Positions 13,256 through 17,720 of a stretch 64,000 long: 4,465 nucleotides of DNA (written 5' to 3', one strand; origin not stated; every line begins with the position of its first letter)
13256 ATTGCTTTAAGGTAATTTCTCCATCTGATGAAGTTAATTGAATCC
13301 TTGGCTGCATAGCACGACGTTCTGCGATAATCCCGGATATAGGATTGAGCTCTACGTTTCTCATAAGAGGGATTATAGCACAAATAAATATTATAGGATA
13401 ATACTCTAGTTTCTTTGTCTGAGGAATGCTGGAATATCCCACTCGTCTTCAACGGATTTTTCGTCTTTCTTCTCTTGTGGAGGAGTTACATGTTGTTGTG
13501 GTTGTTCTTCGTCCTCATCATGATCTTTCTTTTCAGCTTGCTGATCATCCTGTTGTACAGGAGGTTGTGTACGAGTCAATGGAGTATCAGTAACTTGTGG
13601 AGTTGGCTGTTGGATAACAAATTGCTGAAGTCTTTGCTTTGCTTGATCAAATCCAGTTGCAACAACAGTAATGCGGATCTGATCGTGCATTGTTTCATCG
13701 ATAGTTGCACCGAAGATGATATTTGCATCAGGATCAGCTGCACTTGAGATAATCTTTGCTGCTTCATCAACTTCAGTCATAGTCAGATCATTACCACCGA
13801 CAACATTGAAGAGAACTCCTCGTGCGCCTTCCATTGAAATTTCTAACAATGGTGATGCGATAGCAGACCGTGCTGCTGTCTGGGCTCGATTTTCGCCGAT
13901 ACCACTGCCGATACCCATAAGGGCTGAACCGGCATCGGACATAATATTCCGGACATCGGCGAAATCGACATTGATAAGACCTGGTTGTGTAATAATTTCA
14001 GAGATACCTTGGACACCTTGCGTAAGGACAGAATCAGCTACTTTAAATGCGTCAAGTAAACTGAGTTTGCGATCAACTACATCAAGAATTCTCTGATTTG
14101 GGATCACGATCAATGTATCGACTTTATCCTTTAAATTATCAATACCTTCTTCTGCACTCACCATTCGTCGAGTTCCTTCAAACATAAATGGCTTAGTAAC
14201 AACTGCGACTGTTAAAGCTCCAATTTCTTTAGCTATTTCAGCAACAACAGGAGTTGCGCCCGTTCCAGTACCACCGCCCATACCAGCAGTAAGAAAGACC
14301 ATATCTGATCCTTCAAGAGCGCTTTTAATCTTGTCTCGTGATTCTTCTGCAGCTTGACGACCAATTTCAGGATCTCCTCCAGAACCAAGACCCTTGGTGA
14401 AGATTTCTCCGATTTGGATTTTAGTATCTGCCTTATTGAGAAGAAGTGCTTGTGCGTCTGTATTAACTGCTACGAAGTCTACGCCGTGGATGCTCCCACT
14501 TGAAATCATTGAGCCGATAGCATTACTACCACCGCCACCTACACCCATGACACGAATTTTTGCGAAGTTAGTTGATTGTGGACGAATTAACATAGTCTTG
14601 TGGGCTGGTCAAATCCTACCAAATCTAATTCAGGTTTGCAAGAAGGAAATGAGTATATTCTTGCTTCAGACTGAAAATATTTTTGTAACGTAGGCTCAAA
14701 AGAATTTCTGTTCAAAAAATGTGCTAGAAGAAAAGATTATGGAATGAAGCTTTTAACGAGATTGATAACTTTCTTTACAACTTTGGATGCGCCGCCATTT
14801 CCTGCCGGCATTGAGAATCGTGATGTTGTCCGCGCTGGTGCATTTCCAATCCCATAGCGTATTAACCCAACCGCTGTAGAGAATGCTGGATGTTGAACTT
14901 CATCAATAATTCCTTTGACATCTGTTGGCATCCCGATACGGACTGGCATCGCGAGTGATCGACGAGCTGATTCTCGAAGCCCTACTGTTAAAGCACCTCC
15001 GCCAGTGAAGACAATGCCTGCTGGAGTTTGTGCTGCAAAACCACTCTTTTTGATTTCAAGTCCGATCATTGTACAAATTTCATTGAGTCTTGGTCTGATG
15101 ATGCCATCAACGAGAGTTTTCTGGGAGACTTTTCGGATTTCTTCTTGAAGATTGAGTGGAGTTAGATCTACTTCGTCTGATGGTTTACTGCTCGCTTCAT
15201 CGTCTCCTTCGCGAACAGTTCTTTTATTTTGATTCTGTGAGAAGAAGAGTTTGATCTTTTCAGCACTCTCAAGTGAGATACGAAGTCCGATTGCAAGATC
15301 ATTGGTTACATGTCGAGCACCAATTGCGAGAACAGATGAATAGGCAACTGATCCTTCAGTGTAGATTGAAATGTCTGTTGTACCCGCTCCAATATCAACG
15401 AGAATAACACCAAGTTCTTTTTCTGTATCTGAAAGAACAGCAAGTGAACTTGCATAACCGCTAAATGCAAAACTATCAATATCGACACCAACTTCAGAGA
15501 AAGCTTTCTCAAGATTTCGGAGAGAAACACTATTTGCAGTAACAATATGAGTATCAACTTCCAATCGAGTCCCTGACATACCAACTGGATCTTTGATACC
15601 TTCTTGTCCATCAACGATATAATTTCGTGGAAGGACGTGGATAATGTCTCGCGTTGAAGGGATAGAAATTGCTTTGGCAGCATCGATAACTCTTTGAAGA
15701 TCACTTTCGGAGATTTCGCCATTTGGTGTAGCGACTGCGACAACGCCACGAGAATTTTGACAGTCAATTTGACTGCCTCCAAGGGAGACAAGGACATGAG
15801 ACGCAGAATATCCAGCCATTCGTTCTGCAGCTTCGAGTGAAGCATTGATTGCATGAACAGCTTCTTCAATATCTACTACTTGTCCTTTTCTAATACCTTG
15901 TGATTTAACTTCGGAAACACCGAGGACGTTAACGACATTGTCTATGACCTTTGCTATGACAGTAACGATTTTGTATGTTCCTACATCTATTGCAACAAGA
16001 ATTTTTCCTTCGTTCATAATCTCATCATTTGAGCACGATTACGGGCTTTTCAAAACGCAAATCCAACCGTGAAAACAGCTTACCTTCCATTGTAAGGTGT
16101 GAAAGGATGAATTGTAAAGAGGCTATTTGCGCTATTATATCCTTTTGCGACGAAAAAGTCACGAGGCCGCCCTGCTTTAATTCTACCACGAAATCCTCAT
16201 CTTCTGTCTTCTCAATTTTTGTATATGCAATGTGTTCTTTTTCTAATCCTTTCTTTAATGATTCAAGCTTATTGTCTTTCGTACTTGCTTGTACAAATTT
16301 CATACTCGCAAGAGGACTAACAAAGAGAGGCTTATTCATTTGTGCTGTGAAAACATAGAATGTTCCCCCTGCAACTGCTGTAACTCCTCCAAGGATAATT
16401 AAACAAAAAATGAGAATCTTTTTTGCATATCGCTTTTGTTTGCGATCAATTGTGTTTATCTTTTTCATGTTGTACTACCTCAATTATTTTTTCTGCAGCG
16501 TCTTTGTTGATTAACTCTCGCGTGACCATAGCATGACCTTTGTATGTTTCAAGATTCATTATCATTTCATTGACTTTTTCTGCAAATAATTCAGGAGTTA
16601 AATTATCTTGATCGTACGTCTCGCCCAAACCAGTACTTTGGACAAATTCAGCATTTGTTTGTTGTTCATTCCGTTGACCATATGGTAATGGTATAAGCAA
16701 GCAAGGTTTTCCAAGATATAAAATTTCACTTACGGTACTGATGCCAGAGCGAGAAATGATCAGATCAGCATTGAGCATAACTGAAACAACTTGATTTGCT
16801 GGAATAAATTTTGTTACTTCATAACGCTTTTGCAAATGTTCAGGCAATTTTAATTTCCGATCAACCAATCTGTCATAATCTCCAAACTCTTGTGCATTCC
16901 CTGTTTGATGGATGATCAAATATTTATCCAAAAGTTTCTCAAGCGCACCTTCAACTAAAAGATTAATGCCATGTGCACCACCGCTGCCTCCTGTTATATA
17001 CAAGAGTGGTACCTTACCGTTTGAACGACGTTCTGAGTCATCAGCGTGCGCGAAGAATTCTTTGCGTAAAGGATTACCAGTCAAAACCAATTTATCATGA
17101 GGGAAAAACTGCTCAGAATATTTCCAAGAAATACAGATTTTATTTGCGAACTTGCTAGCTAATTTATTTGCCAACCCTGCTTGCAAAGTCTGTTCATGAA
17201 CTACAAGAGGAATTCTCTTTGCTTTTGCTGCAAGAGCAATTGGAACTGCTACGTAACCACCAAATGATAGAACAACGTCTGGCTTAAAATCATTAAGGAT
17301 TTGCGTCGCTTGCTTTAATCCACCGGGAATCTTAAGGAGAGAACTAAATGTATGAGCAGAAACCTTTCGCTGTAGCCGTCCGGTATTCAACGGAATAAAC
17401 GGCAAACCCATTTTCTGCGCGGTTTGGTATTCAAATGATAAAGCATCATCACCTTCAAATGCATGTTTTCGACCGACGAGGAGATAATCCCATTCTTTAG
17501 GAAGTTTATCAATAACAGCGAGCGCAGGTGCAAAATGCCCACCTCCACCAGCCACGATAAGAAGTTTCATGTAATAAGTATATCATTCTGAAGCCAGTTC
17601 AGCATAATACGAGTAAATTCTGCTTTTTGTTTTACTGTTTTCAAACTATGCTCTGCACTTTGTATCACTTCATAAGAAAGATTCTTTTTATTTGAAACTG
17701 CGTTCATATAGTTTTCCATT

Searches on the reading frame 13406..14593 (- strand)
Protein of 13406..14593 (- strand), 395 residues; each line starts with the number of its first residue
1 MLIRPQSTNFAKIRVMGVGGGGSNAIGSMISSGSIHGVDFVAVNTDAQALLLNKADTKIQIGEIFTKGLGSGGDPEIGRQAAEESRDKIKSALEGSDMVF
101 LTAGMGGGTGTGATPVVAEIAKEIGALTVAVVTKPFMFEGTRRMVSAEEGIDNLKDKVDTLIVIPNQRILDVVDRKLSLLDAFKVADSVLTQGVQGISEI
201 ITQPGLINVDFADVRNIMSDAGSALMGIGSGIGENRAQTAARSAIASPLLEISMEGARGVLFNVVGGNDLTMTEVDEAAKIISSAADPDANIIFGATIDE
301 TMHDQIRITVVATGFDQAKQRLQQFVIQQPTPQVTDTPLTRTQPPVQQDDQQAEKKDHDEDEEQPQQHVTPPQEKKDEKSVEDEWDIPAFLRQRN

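Call 52: search_protein_families(library=pfam, proteins=[window:13406-14593:-], max_evalue=0.0001)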
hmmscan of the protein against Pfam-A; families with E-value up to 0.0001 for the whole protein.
window:13406-14593:- (395 aa): 2 families
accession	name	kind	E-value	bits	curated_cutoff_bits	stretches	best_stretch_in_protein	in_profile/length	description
PF00091.31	Tubulin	-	7.5e-49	167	33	1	12-173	1-189/190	Tubulin/FtsZ family, GTPase domain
PF12327.13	FtsZ_C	-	1.5e-36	125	27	1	222-316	1-95/95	FtsZ family, C-terminal domain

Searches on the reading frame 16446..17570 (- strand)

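Call 52: search_protein_families(library=pfam, proteins=[window:16446-17570:-], max_evalue=0.0001)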
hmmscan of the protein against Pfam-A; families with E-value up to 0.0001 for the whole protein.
window:16446-17570:- (374 aa): 5 families
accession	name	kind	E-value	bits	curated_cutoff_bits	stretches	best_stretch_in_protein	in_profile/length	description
PF04101.22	Glyco_tran_28_C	-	1.9e-28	100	22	1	190-357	2-161/166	Glycosyltransferase family 28 C-terminal domain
PF03033.26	Glyco_transf_28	-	9.5e-28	97.4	26.2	1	4-146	3-138/139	Glycosyltransferase family 28 N-terminal domain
PF13528.12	Glyco_trans_1_3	-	9.2e-12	45.2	25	1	265-330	252-315/322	Glycosyl transferase family 1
PF02350.25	Epimerase_2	-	8.4e-06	25.3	30.6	0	241-293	234-284/347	UDP-N-acetylglucosamine 2-epimerase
PF13579.12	Glyco_trans_4_4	-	2.4e-05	25.2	29.7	1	55-136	39-111/158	Glycosyl transferase 4-like domain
